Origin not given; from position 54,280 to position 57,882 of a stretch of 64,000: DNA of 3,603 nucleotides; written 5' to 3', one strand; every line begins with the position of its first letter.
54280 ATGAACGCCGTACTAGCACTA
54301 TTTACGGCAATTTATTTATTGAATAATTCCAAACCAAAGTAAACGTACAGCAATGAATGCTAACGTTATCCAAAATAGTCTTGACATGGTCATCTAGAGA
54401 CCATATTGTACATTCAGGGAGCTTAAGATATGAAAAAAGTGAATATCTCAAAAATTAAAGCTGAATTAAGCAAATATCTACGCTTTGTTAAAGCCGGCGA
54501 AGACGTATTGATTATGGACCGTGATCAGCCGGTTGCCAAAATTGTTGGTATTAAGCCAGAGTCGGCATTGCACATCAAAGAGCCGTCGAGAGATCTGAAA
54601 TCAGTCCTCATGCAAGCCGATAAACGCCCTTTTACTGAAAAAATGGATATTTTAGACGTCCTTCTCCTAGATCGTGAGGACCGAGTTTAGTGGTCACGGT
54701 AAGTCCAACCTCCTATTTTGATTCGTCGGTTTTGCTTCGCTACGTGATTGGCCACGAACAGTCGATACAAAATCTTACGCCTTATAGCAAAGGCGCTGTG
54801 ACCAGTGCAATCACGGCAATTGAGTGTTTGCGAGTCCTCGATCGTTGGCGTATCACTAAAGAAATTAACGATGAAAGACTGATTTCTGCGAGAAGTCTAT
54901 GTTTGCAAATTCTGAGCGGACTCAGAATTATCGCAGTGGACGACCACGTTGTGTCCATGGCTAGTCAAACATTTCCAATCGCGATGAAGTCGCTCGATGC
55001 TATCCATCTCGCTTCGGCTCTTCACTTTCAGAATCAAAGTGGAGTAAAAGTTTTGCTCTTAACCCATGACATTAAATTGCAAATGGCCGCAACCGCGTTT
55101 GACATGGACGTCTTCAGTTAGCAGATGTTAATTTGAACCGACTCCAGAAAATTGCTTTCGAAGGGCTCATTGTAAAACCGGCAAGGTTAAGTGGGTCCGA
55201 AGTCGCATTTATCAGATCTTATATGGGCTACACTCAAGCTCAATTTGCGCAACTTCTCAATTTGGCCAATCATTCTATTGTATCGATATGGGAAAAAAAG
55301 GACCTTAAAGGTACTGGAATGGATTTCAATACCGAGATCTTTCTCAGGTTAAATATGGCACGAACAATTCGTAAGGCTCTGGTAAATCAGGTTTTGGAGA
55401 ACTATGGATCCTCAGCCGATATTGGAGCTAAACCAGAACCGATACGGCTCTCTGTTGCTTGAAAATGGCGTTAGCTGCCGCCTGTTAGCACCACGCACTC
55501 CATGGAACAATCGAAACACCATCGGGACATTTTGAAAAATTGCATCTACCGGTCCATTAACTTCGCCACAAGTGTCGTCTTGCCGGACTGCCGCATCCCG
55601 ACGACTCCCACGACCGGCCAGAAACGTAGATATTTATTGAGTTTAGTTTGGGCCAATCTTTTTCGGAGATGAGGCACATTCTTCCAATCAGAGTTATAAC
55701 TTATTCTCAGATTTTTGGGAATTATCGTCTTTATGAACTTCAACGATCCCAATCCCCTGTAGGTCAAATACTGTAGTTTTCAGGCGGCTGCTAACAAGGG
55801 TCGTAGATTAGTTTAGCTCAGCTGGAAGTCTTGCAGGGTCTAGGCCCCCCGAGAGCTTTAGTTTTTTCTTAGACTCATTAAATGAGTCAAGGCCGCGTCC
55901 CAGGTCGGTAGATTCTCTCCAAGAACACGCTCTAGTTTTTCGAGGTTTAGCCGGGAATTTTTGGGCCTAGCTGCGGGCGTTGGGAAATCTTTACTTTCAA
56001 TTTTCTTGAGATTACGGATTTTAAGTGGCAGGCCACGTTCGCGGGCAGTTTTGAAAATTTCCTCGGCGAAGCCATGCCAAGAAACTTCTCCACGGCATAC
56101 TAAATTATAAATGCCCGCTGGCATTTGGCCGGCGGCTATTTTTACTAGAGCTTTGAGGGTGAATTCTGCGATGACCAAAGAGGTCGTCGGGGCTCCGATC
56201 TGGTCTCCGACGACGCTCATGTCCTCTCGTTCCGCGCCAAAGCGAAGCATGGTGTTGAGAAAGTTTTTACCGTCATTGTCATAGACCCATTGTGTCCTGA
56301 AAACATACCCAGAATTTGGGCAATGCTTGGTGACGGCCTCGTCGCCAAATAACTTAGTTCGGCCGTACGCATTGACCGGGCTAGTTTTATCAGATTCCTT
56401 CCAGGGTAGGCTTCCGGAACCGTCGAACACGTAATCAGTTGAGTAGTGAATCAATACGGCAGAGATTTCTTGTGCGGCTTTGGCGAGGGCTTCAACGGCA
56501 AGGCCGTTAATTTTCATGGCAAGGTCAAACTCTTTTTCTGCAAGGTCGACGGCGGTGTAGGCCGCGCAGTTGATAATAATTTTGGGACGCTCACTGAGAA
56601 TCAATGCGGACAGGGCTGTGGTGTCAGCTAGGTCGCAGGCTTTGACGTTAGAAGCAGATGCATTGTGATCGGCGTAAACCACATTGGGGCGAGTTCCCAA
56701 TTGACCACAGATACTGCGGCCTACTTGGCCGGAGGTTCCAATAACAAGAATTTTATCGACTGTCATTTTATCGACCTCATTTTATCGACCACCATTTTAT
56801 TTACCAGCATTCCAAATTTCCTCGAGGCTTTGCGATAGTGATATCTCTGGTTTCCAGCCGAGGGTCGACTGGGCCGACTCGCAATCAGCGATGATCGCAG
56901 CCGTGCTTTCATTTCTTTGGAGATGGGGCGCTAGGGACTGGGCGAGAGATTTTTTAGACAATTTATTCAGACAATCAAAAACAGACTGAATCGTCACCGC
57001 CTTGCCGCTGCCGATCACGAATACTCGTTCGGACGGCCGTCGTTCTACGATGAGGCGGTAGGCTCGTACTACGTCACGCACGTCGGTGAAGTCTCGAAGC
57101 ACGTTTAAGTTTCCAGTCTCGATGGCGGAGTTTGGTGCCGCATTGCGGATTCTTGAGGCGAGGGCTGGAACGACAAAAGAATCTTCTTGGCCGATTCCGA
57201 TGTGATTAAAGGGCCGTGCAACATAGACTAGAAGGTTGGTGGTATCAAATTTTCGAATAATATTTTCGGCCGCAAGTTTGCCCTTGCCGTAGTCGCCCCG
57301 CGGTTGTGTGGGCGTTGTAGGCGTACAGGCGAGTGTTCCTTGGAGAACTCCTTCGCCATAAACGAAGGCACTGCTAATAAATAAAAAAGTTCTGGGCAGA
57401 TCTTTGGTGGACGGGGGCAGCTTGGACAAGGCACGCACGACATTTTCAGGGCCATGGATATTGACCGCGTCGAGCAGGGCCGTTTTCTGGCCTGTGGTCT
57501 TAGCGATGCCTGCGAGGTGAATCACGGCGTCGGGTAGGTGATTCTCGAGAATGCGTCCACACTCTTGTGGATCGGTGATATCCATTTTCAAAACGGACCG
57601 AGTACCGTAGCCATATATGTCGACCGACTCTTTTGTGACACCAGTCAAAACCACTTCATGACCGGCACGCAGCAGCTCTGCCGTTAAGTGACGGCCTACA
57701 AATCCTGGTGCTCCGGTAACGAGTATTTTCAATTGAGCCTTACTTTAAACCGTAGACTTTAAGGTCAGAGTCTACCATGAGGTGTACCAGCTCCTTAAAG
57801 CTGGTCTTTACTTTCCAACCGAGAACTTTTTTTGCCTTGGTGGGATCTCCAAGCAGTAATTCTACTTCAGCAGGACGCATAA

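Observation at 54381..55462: Phd-VapC pair carries an extra downstream HTH gene paralogous to the one behind the DUF4258 gene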

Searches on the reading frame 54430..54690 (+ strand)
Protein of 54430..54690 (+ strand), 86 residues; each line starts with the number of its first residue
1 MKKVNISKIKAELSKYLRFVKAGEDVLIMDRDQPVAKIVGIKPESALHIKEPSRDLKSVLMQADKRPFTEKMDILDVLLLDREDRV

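Call 4: search_protein_families(library=pfam, proteins=[window:54430-54690:+], max_evalue=0.1)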
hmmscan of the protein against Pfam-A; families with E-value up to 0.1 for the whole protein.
window:54430-54690:+ (86 aa): 1 family
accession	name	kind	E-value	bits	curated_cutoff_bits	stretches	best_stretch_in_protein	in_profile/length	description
PF02604.26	PhdYeFM_antitox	-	4.1e-09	36.5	29.8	1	1-42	1-43/74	Antitoxin Phd_YefM, type II toxin-antitoxin system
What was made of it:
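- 54430..54690 (+): phd/yefM-family antitoxin gene (86 aa), intact. Call 4: PF02604 at 36.5 bits.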

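Call 6: search_protein_families(library=ncbifam, proteins=[window:54430-54690:+], max_evalue=1)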
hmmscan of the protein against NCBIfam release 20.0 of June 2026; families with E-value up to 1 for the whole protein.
window:54430-54690:+ (86 aa): 1 family
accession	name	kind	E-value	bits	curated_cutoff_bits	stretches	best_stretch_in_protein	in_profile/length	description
TIGR01552.1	phd_fam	subfamily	1.8e-05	24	20.8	1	4-43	2-41/53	type II toxin-antitoxin system prevent-host-death family antitoxin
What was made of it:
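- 54430..54690 (+): Call 6: TIGR01552.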

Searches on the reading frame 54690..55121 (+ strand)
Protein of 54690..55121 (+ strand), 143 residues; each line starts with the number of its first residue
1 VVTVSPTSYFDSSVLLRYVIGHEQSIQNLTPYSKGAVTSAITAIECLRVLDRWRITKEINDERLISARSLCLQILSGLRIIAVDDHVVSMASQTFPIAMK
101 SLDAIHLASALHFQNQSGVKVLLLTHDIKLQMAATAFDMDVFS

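Call 4: search_protein_families(library=pfam, proteins=[window:54690-55121:+], max_evalue=0.1)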
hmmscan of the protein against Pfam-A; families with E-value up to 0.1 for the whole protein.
window:54690-55121:+ (143 aa): 2 families
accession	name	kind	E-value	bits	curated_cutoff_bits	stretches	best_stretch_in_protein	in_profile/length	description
PF01850.27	PIN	-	1.5e-08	35.7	23.6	1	9-112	2-102/120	PIN domain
PF13638.12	PIN_4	-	0.0097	16.6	21.9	1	100-142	86-129/132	PIN domain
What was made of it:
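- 54690..55121 (+): vapC PIN-domain toxin gene (143 aa, GTG start overlapping the phd stop by 1 nt), intact. Acidic residues D11, E45, D103 and D127 are present. Call 4: PF01850 at 35.7 bits.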

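Call 6: search_protein_families(library=ncbifam, proteins=[window:54690-55121:+], max_evalue=1)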
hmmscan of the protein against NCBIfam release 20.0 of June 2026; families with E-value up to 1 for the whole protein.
window:54690-55121:+ (143 aa): 0 families

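Call 43: find_encoding_contigs(protein=window:54690-55121:+, flank=3000, max_places=10)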
Protein window:54690-55121:+ (143 aa): 6 contigs read that carry it; 5 places shown.
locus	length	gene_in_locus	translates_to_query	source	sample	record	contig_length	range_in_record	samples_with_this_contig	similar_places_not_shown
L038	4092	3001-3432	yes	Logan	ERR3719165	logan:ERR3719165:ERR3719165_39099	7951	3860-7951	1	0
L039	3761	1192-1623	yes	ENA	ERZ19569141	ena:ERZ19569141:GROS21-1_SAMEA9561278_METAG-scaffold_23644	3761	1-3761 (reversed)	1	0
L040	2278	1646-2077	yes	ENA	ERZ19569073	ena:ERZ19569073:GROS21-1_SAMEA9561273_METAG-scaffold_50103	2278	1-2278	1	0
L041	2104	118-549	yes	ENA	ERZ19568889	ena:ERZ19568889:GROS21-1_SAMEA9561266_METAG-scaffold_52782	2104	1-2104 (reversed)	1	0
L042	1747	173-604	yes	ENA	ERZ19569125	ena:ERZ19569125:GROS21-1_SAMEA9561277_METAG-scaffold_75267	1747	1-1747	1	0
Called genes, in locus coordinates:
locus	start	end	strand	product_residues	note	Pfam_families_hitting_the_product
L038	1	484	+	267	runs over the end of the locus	PF13635:DUF4143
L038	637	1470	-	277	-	PF08843:AbiEii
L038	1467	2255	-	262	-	PF09407:AbiEi_1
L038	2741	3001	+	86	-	PF02604:PhdYeFM_antitox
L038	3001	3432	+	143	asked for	PF01850:PIN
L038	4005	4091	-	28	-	?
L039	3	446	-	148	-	?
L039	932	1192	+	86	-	PF02604:PhdYeFM_antitox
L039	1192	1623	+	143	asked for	PF01850:PIN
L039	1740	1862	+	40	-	-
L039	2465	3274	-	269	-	PF13481:AAA_25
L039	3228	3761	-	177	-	?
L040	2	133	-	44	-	?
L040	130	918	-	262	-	PF09407:AbiEi_1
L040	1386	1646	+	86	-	PF02604:PhdYeFM_antitox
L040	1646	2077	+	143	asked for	PF01850:PIN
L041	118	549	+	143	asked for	PF01850:PIN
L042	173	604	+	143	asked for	PF01850:PIN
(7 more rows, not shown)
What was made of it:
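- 54690..55121 (+): The identical protein occurs on 6 contigs (call 43).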

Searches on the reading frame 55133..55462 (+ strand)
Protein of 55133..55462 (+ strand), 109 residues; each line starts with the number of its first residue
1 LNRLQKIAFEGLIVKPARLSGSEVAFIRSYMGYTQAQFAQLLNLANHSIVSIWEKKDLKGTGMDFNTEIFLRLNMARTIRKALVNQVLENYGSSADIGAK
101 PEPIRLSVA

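Call 4: search_protein_families(library=pfam, proteins=[window:55133-55462:+], max_evalue=0.1)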
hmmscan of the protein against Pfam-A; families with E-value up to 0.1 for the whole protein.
window:55133-55462:+ (109 aa): 0 families

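Call 6: search_protein_families(library=ncbifam, proteins=[window:55133-55462:+], max_evalue=1)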
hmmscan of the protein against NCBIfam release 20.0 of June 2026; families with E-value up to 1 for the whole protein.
window:55133-55462:+ (109 aa): 3 families
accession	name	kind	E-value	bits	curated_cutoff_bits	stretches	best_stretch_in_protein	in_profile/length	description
TIGR03830.1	CxxCG_CxxCG_HTH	subfamily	0.00015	21.5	61.8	1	15-58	61-103/127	type II TA system antitoxin MqsA family protein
NF007257.0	PRK09706.1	subfamily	0.045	13.5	101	1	23-63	9-48/135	transcriptional repressor DicA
TIGR03070.1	couple_hipB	subfamily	0.05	13.6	71.65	1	23-52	6-35/58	type II toxin-antitoxin system Y4mF family antitoxin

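Call 9: find_homologous_proteins(query=window:55133-55462:+, max_evalue=0.001)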
Query window:55133-55462:+ (109 aa): 4 proteins with E <= 0.001 among 6 candidates.
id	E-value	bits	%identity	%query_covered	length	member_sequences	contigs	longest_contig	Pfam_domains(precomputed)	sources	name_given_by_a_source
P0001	3.7e-62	225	98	100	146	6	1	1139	-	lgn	-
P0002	3.7e-49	183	81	100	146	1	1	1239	-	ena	-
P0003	4.2e-43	163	73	100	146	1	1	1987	-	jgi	jgi:DNA-binding transcriptional regulator YiaG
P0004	6.5e-43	163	100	72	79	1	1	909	-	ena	-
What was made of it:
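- On DUF4258 / MqsA-like toxin-first TA module: 98% identity to P0001 (call 9).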

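Call 12: find_encoding_contigs(protein=P0001, flank=5000)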
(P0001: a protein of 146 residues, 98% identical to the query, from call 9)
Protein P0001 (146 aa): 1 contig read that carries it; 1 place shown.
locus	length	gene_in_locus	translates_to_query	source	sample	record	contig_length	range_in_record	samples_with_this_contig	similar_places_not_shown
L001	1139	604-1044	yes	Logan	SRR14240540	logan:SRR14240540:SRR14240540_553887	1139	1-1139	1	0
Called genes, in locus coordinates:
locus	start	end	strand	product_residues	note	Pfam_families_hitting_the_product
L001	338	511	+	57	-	-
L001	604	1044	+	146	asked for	-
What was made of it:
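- Allele A is known from one 1.1-kb contig (call 12).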

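Call 13: find_encoding_contigs(protein=P0002, flank=5000)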
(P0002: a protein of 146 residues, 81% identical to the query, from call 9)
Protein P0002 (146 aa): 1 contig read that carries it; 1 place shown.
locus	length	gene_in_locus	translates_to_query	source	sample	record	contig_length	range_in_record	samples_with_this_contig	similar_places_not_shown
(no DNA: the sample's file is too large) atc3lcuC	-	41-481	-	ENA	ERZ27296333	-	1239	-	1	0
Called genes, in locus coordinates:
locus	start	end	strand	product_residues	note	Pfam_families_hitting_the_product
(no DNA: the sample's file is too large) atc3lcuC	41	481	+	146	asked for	-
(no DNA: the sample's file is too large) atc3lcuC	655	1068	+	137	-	-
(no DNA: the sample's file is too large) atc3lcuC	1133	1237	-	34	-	?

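Call 14: find_encoding_contigs(protein=P0003, flank=5000)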
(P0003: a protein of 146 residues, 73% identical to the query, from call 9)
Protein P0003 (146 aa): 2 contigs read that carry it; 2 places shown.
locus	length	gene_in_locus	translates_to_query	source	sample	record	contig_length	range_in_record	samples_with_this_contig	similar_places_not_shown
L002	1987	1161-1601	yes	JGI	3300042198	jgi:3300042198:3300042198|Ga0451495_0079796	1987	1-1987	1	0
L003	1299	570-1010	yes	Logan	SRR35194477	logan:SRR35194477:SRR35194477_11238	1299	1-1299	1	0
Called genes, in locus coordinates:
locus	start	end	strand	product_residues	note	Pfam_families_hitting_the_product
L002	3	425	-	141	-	?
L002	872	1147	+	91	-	PF14076:DUF4258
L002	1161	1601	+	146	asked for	-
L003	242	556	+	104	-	PF14076:DUF4258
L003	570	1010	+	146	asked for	-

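Call 19: find_encoding_contigs(protein=P0004, flank=5000)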
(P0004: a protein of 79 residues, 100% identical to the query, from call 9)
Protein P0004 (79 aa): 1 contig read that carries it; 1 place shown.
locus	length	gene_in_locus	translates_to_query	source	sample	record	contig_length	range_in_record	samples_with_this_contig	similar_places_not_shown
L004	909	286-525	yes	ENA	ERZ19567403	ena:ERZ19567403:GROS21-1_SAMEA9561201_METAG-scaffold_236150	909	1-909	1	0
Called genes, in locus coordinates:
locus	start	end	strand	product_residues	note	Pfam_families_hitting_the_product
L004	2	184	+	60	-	?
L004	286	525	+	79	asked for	-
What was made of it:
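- Tried and rejected: The alleles were instead found through exact-protein look-ups (calls 12, 19, 43).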

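Call 41: list_cluster_members(proteins=[window:55133-55462:+, window:54690-55121:+, window:54430-54690:+, window:43209-43652:+, window:42905-43195:+, window:55858-56766:-, window:2447-4897:+, window:22968-25385:+])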
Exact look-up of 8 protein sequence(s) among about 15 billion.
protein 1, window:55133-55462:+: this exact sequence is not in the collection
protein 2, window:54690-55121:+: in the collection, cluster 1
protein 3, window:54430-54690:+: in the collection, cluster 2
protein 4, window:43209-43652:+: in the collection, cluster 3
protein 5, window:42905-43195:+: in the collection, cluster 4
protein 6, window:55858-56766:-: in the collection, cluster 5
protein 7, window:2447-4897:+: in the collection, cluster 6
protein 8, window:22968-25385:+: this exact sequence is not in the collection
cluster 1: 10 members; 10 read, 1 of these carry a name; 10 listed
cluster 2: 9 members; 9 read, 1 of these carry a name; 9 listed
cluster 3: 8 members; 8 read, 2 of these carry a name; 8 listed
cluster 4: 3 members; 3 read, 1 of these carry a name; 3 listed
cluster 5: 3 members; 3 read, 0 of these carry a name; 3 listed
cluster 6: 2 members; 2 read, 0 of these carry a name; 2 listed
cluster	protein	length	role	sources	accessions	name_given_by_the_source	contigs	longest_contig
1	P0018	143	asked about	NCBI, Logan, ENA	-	-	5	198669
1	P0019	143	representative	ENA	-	-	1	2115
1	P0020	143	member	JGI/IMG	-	predicted nucleic acid-binding protein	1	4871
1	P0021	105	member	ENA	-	-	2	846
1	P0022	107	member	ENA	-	-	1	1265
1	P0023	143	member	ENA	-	-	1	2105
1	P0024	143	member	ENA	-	-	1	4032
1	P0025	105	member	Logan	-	-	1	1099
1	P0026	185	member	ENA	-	-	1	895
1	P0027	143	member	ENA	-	-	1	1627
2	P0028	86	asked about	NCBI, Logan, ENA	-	-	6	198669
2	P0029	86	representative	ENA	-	-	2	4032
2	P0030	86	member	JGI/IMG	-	prevent-host-death family protein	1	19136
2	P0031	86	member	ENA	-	-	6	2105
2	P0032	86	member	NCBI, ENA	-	-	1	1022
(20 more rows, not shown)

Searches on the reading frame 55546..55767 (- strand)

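Call 4: search_protein_families(library=pfam, proteins=[window:55546-55767:-], max_evalue=0.1)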
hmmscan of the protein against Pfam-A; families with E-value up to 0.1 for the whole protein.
window:55546-55767:- (73 aa): 4 families
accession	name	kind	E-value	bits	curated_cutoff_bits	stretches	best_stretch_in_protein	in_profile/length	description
PF13173.12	AAA_14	-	0.00056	20.4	27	1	51-71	3-23/129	AAA domain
PF19993.5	DO-GTPase2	-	0.004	17.3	27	1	52-72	2-22/226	Double-GTPase 2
PF03205.20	MobB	-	0.0052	17.1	26.6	1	52-71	1-20/133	Molybdopterin guanine dinucleotide synthesis protein B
PF00931.28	NB-ARC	-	0.048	13.4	23.5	1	48-71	19-39/248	NB-ARC domain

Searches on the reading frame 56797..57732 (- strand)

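Call 68: search_protein_families(library=pfam, proteins=[window:56797-57732:-], max_evalue=0.001)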
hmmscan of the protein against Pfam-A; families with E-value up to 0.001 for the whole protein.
window:56797-57732:- (311 aa): 7 families
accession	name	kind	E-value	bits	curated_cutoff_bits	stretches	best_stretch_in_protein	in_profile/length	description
PF01370.27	Epimerase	-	5.4e-41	141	20.9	1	3-241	1-240/240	NAD dependent epimerase/dehydratase family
PF16363.11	GDP_Man_Dehyd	-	7.8e-39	134.5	27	1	4-305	1-331/332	GDP-mannose 4,6 dehydratase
PF04321.23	RmlD_sub_bind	-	7.3e-15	55.2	27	1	1-172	1-149/287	RmlD substrate binding domain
PF01073.25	3Beta_HSD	-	2.8e-12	46.7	22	1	4-224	1-224/280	3-beta hydroxysteroid dehydrogenase/isomerase family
PF07993.18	NAD_binding_4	-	1.5e-10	41.1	20.1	1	68-174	90-204/258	Male sterility protein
PF13460.12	NAD_binding_10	-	8e-07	29.5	27.2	1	7-98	1-93/184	NAD(P)H-binding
PF02719.21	Polysacc_synt_2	-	7.4e-05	22.5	20.2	0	3-102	1-115/293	Polysaccharide biosynthesis protein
